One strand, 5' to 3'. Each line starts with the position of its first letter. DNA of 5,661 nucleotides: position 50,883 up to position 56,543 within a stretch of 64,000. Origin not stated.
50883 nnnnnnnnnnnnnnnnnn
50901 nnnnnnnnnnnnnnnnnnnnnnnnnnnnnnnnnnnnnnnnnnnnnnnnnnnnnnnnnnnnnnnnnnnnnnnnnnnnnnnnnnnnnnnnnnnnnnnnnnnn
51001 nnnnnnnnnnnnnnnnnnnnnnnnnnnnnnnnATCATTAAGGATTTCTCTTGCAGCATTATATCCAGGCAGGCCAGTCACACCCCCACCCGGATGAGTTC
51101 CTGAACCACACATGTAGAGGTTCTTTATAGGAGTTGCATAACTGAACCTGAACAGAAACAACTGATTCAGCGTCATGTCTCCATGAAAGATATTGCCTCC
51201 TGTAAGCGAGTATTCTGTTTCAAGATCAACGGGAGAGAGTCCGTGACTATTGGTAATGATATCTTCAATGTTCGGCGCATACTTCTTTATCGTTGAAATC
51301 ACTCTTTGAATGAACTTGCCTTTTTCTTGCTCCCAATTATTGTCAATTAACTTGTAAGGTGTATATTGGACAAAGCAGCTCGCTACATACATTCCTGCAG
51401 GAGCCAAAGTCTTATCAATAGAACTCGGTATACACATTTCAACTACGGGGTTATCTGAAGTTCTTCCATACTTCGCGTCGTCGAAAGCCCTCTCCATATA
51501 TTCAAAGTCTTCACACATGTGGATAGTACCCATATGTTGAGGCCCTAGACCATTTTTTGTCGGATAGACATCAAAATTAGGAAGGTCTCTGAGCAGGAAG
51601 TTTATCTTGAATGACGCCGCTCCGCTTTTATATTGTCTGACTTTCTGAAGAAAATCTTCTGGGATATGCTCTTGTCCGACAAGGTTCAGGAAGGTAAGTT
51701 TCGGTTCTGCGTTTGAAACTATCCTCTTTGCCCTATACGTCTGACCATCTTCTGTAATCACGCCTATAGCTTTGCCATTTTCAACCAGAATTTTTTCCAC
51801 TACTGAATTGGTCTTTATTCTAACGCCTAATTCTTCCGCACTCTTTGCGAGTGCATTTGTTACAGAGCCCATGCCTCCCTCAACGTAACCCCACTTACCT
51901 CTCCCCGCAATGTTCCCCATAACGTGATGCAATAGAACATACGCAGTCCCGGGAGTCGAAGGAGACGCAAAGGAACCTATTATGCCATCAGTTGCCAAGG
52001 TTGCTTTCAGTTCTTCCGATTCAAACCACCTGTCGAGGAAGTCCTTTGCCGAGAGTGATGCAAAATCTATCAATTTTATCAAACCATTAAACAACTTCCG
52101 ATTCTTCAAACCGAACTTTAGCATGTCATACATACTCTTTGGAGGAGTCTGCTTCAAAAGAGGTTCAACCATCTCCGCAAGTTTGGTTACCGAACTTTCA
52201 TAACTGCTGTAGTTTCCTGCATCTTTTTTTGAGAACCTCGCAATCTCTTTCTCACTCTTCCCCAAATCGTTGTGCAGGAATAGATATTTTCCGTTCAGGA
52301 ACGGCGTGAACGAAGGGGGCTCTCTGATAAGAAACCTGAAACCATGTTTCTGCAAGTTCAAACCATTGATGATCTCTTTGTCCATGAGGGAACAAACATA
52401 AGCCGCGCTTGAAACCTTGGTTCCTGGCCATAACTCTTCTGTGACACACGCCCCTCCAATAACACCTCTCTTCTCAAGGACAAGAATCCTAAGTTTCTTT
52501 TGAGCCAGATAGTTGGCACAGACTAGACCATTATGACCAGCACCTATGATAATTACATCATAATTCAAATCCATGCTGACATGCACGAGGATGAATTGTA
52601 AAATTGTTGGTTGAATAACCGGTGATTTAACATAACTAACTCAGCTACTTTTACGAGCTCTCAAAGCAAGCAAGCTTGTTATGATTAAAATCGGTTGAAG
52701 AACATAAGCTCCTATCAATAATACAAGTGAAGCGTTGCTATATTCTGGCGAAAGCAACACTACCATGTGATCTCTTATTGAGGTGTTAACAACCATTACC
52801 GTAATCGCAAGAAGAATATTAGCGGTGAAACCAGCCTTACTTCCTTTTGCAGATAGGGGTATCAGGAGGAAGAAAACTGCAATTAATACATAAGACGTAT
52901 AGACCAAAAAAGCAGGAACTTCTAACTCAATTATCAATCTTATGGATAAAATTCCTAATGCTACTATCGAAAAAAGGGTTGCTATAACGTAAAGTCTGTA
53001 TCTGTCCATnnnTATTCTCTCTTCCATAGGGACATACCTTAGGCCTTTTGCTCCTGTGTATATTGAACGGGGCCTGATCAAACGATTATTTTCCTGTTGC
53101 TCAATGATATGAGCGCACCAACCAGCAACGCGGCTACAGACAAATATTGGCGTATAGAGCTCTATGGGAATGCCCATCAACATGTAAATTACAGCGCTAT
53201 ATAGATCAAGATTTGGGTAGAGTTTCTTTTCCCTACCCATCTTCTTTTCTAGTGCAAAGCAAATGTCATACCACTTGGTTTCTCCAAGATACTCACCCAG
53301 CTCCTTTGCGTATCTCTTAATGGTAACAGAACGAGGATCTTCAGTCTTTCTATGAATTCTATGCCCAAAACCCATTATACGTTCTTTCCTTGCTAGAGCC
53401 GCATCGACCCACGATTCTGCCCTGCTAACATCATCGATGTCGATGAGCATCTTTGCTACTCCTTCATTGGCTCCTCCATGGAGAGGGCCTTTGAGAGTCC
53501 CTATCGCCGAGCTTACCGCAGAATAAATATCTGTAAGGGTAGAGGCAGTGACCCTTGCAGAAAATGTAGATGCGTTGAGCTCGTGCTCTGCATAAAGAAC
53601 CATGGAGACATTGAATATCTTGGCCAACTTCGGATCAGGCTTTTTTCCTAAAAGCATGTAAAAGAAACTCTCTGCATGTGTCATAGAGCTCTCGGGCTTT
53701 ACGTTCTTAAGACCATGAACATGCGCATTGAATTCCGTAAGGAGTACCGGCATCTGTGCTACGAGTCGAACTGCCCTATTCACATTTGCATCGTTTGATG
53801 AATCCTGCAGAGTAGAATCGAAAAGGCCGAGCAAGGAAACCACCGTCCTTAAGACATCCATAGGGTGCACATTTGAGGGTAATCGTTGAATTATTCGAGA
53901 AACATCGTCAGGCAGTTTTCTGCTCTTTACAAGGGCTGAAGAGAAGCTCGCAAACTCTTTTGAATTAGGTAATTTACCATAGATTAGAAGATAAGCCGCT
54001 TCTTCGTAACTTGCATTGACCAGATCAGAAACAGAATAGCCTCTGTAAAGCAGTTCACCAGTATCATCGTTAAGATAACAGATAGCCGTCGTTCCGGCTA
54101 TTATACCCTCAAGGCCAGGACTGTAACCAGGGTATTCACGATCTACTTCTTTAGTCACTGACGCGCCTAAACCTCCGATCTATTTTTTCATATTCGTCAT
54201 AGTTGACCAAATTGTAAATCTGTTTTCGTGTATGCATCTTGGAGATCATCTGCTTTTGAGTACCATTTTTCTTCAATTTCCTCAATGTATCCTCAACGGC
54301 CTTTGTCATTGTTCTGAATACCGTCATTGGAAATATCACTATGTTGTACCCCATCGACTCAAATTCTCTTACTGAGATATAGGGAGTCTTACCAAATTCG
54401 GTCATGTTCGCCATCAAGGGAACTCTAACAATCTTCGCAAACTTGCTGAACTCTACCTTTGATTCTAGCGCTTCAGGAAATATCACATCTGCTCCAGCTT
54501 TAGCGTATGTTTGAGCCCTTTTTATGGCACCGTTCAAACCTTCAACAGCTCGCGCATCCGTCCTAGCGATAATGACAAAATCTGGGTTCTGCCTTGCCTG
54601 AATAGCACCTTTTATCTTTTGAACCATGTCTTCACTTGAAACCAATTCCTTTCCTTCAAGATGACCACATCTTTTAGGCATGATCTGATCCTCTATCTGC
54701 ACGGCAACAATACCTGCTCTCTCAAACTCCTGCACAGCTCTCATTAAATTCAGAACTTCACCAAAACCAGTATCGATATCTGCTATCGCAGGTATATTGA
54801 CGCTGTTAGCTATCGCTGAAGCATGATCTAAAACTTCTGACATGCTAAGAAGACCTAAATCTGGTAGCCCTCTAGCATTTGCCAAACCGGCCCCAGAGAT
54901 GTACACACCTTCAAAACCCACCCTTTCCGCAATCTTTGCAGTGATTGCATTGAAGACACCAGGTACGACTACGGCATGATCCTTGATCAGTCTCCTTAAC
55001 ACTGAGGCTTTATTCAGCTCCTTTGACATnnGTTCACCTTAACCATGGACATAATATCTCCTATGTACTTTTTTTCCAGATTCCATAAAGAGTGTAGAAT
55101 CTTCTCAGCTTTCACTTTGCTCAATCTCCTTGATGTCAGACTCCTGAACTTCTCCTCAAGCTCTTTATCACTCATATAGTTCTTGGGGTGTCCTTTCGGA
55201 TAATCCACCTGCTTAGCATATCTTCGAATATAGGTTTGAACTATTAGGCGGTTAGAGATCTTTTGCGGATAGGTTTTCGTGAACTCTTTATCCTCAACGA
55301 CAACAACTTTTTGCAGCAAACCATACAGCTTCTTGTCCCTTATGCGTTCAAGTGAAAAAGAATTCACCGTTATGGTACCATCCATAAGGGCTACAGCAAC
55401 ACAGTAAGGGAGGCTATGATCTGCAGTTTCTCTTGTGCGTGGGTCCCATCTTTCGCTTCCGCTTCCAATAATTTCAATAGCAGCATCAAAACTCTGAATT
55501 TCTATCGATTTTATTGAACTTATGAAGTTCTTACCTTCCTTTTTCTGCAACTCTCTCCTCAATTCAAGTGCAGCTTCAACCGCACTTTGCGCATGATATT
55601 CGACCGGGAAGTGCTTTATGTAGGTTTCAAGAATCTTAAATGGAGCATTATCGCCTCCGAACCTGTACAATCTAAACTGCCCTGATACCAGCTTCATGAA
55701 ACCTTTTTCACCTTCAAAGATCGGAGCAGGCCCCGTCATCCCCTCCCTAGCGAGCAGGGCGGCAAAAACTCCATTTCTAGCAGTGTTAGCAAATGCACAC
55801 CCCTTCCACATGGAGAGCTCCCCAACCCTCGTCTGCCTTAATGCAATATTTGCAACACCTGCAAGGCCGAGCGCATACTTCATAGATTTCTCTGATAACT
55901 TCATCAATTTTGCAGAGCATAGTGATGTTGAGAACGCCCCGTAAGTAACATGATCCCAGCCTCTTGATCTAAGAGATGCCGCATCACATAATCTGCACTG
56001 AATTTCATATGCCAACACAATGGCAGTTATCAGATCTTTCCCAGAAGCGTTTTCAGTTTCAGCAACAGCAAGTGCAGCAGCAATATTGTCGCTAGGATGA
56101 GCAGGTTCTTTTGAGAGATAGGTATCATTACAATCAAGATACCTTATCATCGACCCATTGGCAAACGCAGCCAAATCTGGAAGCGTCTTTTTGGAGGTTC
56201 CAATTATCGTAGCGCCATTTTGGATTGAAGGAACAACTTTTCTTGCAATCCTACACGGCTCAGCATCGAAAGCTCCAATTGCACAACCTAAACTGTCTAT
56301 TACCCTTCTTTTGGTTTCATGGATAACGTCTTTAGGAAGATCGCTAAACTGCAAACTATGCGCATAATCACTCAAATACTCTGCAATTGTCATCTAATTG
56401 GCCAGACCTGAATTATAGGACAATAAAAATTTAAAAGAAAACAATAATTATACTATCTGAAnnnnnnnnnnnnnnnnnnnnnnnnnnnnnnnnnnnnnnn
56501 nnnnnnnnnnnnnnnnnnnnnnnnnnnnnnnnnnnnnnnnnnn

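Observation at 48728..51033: Tandem acyl-CoA dehydrogenase genes, one lacking the catalytic Glu and FAD-contact motifs: candidate heteromeric (alpha2beta2-type) ACAD in an archaeon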

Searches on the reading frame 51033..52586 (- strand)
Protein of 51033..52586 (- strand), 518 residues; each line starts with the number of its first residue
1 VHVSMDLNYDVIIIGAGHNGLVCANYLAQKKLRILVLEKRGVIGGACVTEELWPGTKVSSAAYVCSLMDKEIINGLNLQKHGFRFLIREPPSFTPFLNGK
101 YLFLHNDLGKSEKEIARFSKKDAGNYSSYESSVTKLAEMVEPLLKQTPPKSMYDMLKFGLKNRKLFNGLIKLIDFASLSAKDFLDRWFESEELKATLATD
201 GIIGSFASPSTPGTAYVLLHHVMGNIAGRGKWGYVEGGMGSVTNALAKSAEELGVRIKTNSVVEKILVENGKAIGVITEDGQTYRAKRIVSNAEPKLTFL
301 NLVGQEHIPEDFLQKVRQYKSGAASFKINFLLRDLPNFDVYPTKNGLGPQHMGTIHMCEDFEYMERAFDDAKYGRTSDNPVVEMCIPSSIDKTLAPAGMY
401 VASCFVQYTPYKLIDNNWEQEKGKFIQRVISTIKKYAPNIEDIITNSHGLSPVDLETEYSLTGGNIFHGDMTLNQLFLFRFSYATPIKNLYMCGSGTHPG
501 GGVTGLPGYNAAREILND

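Call 3: search_protein_families(library=pfam, proteins=[window:51033-52586:-], max_evalue=0.01)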
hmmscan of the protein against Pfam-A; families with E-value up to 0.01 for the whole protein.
window:51033-52586:- (518 aa): 13 families
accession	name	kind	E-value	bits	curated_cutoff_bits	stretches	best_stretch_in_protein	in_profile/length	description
PF01593.30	Amino_oxidase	-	3.9e-18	66.4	19.8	1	20-515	3-442/443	Flavin containing amine oxidoreductase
PF01266.30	DAO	-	1.9e-14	54.4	27.9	2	10-46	1-38/353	FAD dependent oxidoreductase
PF07992.20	Pyr_redox_2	-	5.8e-12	46.1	26.1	2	9-56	1-49/291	Pyridine nucleotide-disulphide oxidoreductase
PF13450.12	NAD_binding_8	-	2.3e-11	44.2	21.9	1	13-62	1-49/68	NAD(P)-binding Rossmann-like domain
PF03486.20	HI0933_like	-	3.2e-08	33.8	50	1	10-44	2-36/244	HI0933-like protein Rossmann domain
PF00890.30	FAD_binding_2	-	6.1e-08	32.7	20.4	1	10-47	1-38/414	FAD binding domain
PF01946.23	Thi4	-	6.3e-08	32.6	26.2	1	8-47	17-57/235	Thi4 family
PF12831.13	FAD_oxidored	-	1.3e-05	25.2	27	1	10-78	1-70/416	FAD dependent oxidoreductase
PF01134.28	GIDA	-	6.3e-05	22.6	22.1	0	10-37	1-28/391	Glucose inhibited division protein A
PF00070.33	Pyr_redox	-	0.00016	22.6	22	0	242-280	42-81/82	Pyridine nucleotide-disulphide oxidoreductase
PF00996.24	GDI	-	0.00017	20.7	23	0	5-47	1-43/436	GDP dissociation inhibitor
PF21799.2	MurD-like_N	-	0.0035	18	27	1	10-41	2-33/88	Mur ligase MurD-like, N-terminal domain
PF01494.25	FAD_binding_3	-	0.0084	15.8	22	0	9-40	2-33/349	FAD binding domain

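Call 4: search_protein_families(library=ncbifam, proteins=[window:51033-52586:-], max_evalue=0.01)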
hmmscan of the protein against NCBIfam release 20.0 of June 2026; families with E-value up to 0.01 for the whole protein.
window:51033-52586:- (518 aa): 87 families (the best 25 are shown)
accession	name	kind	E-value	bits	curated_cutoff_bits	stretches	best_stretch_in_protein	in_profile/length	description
NF045689.1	BCarotKetCrtO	equivalog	1.1e-90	304.8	1000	1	8-517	3-537/563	beta-carotene ketolase CrtO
TIGR02734.1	crtI_fam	subfamily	5.1e-36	124.4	238.1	2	98-505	90-476/504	phytoene desaturase family protein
NF045637.1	carotdesatCrtDProt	equivalog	1.3e-30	106.4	580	1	11-518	1-485/485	1-hydroxycarotenoid 3,4-desaturase CrtD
NF058655.1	CrtID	equivalog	5.2e-30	104.7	640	1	11-503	1-467/478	bifunctional phytoene desaturase/3,4-desaturase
TIGR02730.1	carot_isom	equivalog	2.4e-28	99.2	586.9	2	232-505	221-476/493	carotenoid isomerase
NF042421.1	hydcarot_desat_CrtD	equivalog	2.2e-19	69.3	500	1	230-503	215-469/487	1-hydroxycarotenoid 3,4-desaturase CrtD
TIGR02733.1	desat_CrtD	equivalog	2.7e-16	59.3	549.7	2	230-506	223-477/492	C-3',4' desaturase CrtD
NF005560.0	PRK07233.1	equivalog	1.4e-13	50.5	252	2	231-298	190-256/435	hypothetical protein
NF004789.0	PRK06134.1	subfamily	7.7e-11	41.2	747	2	4-49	8-53/581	FAD-dependent oxidoreductase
TIGR00031.1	UDP-GALP_mutase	equivalog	5.1e-09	35.6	303.75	1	9-50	2-43/378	UDP-galactopyranose mutase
TIGR00292.1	TIGR00292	equivalog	1.1e-08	34.7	148.3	1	8-47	21-60/254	sulfide-dependent adenosine diphosphate thiazole synthase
NF053556.1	prodigi_MAP_PigB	equivalog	1.4e-08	33.6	850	1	5-48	151-192/659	prodigiosin MAP biosynthesis oxidoreductase PigB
TIGR00275.1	TIGR00275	subfamily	1.9e-08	33.6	183.8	2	11-44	1-34/401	aminoacetone oxidase family FAD-binding enzyme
NF009476.0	PRK12839.1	equivalog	4e-08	31.8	940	1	1-54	1-54/572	FAD-dependent oxidoreductase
NF009478.0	PRK12844.1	equivalog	8.4e-08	31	789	1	2-47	2-47/559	3-ketosteroid-delta-1-dehydrogenase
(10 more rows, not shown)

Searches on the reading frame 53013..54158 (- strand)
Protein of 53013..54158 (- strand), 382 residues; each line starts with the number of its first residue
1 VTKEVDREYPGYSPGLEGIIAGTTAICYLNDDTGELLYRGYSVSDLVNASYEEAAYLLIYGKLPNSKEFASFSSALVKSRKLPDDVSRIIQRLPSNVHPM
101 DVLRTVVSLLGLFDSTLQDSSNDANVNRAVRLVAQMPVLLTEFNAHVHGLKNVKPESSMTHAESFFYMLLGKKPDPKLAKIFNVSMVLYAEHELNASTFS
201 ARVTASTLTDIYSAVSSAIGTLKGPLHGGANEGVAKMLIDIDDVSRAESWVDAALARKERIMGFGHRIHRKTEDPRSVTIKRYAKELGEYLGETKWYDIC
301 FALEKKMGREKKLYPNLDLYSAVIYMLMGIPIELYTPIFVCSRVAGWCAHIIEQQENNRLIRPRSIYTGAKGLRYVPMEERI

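Call 89: search_protein_families(library=ncbifam, proteins=[window:53013-54158:-], max_evalue=1e-10)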
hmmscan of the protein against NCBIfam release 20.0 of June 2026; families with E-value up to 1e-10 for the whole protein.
window:53013-54158:- (382 aa): 21 families
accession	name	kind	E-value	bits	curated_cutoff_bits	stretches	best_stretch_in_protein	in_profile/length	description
TIGR01800.1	cit_synth_II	subfamily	2.8e-144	480.4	421.3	1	15-381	2-368/368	2-methylcitrate synthase/citrate synthase II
NF010636.0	PRK14033.1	equivalog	6.2e-128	426.8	479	1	14-371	11-368/376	bifunctional 2-methylcitrate synthase/citrate synthase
NF041301.1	Cit_synth_Halo_CitZ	equivalog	1.2e-122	409.6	550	1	14-381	7-379/379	citrate synthase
NF010639.0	PRK14036.1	equivalog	5.7e-121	403.8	502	1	11-381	5-378/379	citrate synthase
NF009004.0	PRK12349.1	equivalog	4.9e-120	400.8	508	1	11-372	6-368/372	citrate synthase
NF010638.0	PRK14035.1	equivalog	6.3e-119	397.1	572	1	14-381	6-372/372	citrate synthase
NF010637.0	PRK14034.1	equivalog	9.2e-119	396.7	594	1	14-381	5-371/372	citrate synthase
NF009006.1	PRK12351.1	equivalog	2.1e-118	395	550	1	13-381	7-376/376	bifunctional 2-methylcitrate synthase/citrate synthase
NF041157.1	Cit_synThplmales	equivalog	1.7e-105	353.3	590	1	13-381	5-376/377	citrate synthase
NF010640.0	PRK14037.1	subfamily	8.9e-94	314.4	504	1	13-381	5-377/377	citrate synthase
NF004126.0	PRK05614.1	equivalog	1.6e-82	277.3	505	1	10-381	43-430/430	citrate synthase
NF009005.0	PRK12350.1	subfamily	8e-76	255.6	332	1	13-371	5-351/366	citrate synthase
TIGR01798.1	cit_synth_I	equivalog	9.4e-72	242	485.15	1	12-371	32-408/412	citrate synthase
NF010635.0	PRK14032.1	subfamily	2.8e-70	237.1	426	1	32-381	65-448/448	citrate synthase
NF007128.0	PRK09569.1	subfamily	9.4e-42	143.1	344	1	15-370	41-426/437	citrate (Si)-synthase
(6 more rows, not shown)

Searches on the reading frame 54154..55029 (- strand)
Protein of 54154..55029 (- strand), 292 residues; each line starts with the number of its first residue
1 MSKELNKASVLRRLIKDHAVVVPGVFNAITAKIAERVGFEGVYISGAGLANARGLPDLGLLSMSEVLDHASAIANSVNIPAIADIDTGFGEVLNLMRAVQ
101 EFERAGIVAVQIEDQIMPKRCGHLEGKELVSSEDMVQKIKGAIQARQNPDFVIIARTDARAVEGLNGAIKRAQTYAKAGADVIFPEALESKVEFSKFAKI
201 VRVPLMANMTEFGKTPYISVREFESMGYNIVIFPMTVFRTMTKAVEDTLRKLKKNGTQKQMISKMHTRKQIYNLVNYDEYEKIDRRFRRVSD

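Call 89: search_protein_families(library=ncbifam, proteins=[window:54154-55029:-], max_evalue=1e-10)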
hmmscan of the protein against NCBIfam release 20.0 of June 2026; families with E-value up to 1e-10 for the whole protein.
window:54154-55029:- (292 aa): 8 families
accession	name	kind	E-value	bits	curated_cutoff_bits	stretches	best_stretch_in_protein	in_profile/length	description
TIGR02317.1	prpB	equivalog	1.5e-120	401.7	354.4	1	9-287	3-282/285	methylisocitrate lyase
NF008455.0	PRK11320.1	equivalog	5.9e-98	327.7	353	1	14-287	15-290/295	methylisocitrate lyase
TIGR02319.1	CPEP_Pphonmut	equivalog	5.6e-72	242.4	420.05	1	6-285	3-284/294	carboxyvinyl-carboxyphosphonate phosphorylmutase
TIGR02320.1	PEP_mutase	equivalog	3.4e-43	147.7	319.55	1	12-278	2-283/284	phosphoenolpyruvate mutase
TIGR02321.1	Pphn_pyruv_hyd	equivalog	1.7e-38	132.4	374.4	1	25-287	22-288/290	phosphonopyruvate hydrolase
NF011645.0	PRK15063.1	equivalog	1.3e-16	60.5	562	1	77-162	146-234/430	isocitrate lyase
TIGR01346.1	isocit_lyase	equivalog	1.7e-15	56.5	275.9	1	79-169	151-244/527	isocitrate lyase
NF005074.0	PRK06498.1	equivalog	2.8e-12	46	446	1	78-162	178-266/531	isocitrate lyase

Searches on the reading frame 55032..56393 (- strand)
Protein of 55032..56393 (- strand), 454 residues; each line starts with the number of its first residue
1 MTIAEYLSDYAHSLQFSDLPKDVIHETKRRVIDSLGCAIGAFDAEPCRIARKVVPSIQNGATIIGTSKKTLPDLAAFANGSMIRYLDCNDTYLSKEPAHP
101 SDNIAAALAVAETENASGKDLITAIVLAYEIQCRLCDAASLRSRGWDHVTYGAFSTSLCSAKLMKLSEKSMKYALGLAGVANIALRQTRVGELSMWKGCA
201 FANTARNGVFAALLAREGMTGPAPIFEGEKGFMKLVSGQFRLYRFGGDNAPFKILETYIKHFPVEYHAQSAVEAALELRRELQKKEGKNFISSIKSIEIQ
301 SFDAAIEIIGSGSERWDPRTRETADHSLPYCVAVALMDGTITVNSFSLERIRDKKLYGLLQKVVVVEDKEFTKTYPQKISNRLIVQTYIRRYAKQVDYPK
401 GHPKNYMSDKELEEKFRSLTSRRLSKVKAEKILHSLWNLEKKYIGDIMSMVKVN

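Call 89: search_protein_families(library=ncbifam, proteins=[window:55032-56393:-], max_evalue=1e-10)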
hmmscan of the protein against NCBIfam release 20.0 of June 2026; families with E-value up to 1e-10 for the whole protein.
window:55032-56393:- (454 aa): 3 families
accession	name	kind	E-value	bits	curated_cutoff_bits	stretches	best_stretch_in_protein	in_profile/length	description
NF042438.1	PrpD_hiGCgrampos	equivalog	1.2e-60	205.6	950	1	21-377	37-399/499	2-methylcitrate dehydratase PrpD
NF006943.0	PRK09425.1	equivalog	6.3e-58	196.7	575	1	21-438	31-462/480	bifunctional 2-methylcitrate dehydratase/aconitate hydratase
TIGR02330.1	prpD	equivalog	6.2e-46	157.1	458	1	22-434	19-446/468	2-methylcitrate dehydratase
